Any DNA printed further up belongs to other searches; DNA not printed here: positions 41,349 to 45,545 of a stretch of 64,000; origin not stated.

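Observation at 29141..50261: Eight-gene, ~21-kb operon encoding only exported structural-looking proteins; not assignable to a described system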

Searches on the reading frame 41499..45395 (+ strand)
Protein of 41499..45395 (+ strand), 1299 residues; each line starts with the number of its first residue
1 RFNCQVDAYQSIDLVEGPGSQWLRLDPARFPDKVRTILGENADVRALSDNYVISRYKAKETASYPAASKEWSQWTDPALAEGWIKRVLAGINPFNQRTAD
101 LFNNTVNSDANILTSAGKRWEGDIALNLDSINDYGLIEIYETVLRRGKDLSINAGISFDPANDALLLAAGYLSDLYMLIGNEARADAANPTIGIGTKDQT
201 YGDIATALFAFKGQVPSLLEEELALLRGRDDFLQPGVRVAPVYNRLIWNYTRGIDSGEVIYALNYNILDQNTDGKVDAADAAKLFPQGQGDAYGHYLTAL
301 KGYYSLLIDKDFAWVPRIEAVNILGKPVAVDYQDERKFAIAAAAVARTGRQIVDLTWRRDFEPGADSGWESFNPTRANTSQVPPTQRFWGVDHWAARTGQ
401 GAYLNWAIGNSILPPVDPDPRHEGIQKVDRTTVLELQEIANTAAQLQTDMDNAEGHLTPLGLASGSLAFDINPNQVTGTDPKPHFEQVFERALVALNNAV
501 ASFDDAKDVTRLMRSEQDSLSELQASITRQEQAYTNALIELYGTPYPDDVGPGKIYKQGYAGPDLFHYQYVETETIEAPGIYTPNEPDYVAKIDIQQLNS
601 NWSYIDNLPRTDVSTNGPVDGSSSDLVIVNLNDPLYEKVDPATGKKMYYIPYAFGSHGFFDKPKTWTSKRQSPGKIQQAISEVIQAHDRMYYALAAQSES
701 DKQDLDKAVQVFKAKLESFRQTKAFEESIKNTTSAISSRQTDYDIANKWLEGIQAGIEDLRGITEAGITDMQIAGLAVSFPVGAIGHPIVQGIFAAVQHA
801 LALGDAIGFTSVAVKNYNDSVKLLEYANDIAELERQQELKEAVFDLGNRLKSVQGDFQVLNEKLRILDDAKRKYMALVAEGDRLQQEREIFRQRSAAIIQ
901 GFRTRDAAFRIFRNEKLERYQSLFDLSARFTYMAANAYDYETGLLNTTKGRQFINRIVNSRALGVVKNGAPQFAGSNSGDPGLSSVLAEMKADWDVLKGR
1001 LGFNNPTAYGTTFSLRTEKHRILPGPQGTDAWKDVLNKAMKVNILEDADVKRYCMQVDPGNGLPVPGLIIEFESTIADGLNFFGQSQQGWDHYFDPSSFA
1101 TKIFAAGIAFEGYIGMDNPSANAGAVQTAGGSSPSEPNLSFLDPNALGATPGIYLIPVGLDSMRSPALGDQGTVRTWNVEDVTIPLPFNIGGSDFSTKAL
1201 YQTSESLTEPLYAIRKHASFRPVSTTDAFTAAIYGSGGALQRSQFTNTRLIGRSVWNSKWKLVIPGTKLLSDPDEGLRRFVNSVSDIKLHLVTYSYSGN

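Call 15: find_homologous_proteins(query=window:41499-45395:+, max_evalue=0.00001)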
Query window:41499-45395:+ (1299 aa): 527 proteins with E <= 0.00001 among 8000 candidates; the best 120 are listed.
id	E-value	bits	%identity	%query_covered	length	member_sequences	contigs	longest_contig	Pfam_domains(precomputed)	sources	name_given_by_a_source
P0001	0.0e+0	2068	75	91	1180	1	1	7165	-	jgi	jgi:hypothetical protein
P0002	0.0e+0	1742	62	98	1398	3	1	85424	-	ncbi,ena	-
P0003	0.0e+0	1730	61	100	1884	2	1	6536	-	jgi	jgi:hypothetical protein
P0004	0.0e+0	1714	61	98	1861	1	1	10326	-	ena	-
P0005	0.0e+0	1698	59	100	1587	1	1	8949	-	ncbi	ncbi:MAG: hypothetical protein WCS99_13165, partial [Limisphaerales bacterium]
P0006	0.0e+0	1691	59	100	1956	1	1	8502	-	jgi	-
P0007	0.0e+0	1686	58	100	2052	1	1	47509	-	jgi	jgi:hypothetical protein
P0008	0.0e+0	1685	58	100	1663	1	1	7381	-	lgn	-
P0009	0.0e+0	1684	58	100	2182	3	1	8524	-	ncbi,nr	ncbi:MAG: hypothetical protein HYR88_16295, partial [Verrucomicrobia bacterium]|nr:hypothetical prot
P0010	0.0e+0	1678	58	100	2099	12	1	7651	-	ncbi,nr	ncbi:MAG: hypothetical protein EB034_03290, partial [Verrucomicrobia bacterium]|nr:hypothetical prot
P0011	0.0e+0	1677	58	100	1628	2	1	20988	-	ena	-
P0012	0.0e+0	1673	58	100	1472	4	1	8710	-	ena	-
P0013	0.0e+0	1671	60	98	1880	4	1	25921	-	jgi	jgi:hypothetical protein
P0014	0.0e+0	1669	58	100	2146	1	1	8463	-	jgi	jgi:hypothetical protein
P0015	0.0e+0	1666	58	100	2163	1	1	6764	-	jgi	jgi:hypothetical protein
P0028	0.0e+0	1601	57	100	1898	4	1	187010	-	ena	-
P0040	0.0e+0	1561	58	98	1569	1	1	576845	-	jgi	jgi:hypothetical protein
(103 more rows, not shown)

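Call 17: find_encoding_contigs(protein=P0040, flank=10000, max_places=2)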
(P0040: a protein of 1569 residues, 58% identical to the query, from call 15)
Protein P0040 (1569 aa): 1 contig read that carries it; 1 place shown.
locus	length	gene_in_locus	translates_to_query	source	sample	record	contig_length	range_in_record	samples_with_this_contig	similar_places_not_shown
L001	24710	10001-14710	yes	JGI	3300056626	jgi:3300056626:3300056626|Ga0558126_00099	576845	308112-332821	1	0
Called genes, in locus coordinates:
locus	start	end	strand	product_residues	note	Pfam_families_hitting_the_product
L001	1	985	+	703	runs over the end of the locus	PF01841:Transglut_core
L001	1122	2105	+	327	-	PF07730:HisKA_3, PF13581:HATPase_c_2, PF02518:HATPase_c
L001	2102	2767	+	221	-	PF00072:Response_reg, PF00196:GerE, PF04545:Sigma70_r4 (weak), PF08281:Sigma70_r4_2, PF13384:HTH_23 (faint), PF13556:HTH_30 (faint)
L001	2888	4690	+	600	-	-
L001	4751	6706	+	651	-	PF13884:Peptidase_S74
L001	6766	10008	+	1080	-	-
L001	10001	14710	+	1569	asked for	-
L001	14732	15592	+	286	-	PF18884:TSP3_bac (faint)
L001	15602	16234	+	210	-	PF07661:MORN_2 (faint)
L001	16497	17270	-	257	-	PF13428:TPR_14 (faint)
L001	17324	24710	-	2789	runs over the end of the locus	PF00989:PAS, PF08447:PAS_3, PF08448:PAS_4, PF13426:PAS_9, PF08448:PAS_4, PF08447:PAS_3, PF00989:PAS, PF08448:PAS_4, +28 more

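Call 18: find_encoding_contigs(protein=P0028, flank=10000, max_places=2)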
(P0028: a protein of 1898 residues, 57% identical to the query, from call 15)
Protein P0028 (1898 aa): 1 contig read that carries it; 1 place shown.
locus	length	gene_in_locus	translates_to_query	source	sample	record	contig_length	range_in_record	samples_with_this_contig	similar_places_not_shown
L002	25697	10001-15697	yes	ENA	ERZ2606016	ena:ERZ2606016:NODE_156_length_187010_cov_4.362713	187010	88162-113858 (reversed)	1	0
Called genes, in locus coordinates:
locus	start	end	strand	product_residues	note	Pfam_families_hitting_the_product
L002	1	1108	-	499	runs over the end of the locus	PF00884:Sulfatase, PF16347:SGSH_C (weak)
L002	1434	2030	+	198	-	PF07638:Sigma70_ECF, PF19889:DUF6362 (weak), PF08281:Sigma70_r4_2, PF04545:Sigma70_r4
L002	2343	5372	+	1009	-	-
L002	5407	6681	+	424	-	-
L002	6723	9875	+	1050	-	-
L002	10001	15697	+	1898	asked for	-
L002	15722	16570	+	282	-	PF18884:TSP3_bac (faint)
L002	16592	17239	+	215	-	PF07661:MORN_2 (faint)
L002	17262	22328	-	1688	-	PF00069:Pkinase, PF07714:PK_Tyr_Ser-Thr, PF24817:WD40_WDHD1_1st, PF00400:WD40, PF23381:Beta-prop_IFT122_1st, PF23393:Beta-prop_WDR90_POC16_2nd, PF23414:Beta-prop_EML_2, PF24805:EIF3I, +102 more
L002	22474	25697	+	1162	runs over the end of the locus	PF13414:TPR_11, PF13432:TPR_16 (weak), PF14559:TPR_19 (weak), PF23914:TPR_CcmH_CycH (weak), PF13432:TPR_16 (weak), PF14559:TPR_19, PF13517:FG-GAP_3 (weak), PF13517:FG-GAP_3, +10 more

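Call 21: search_solved_structures(query=A1, max_evalue=10)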
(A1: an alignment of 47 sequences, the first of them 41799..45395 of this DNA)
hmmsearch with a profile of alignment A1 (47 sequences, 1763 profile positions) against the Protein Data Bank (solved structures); distinct sequences matched with E-value up to 10: 23.
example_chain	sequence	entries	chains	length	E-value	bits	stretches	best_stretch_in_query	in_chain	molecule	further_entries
5jdo_A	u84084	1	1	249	0.17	12.5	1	1166-1353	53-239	Haptoglobin-haemoglobin receptor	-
4e40_A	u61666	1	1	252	0.18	12.5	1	1166-1353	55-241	Putative uncharacterized protein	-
5jdo_B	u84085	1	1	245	0.19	12.4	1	1166-1353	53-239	Haptoglobin-haemoglobin receptor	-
8qae_A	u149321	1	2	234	0.49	11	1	1176-1344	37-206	sc-apCC-6-SLLA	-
5c1f_A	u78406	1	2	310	1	9.9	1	1145-1356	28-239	Septation protein imp2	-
6paz_A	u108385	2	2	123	1.5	9.4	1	302-402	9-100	PSEUDOAZURIN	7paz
9sob_J32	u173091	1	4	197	1.9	9.1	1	1120-1259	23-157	Nuclear pore complex protein NUP62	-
8i9t_Cz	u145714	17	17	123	2.4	8.7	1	1232-1321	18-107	rRNA-processing protein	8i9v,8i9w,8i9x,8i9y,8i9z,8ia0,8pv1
6ewy_A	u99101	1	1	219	2.6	8.6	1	1141-1321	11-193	Peptidoglycan endopeptidase RipA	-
9sob_J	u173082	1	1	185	3.6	8.1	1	1118-1230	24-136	Nuclear pore complex protein NUP62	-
4uos_A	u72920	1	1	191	3.7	8.1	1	1154-1329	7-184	DESIGNED HELICAL BUNDLE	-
7x5d_A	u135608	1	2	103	4.1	7.9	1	1260-1336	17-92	Lamin-A/C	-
6z26_A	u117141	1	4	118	4.8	7.7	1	1133-1226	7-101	Spindle assembly abnormal protein 6 homolog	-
5cwc_A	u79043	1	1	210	5.1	7.6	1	1198-1332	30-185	Designed helical repeat protein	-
4xa6_A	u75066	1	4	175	5.2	7.6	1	1296-1383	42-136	Gp7-MYH7(1777-1855)-EB1 chimera protein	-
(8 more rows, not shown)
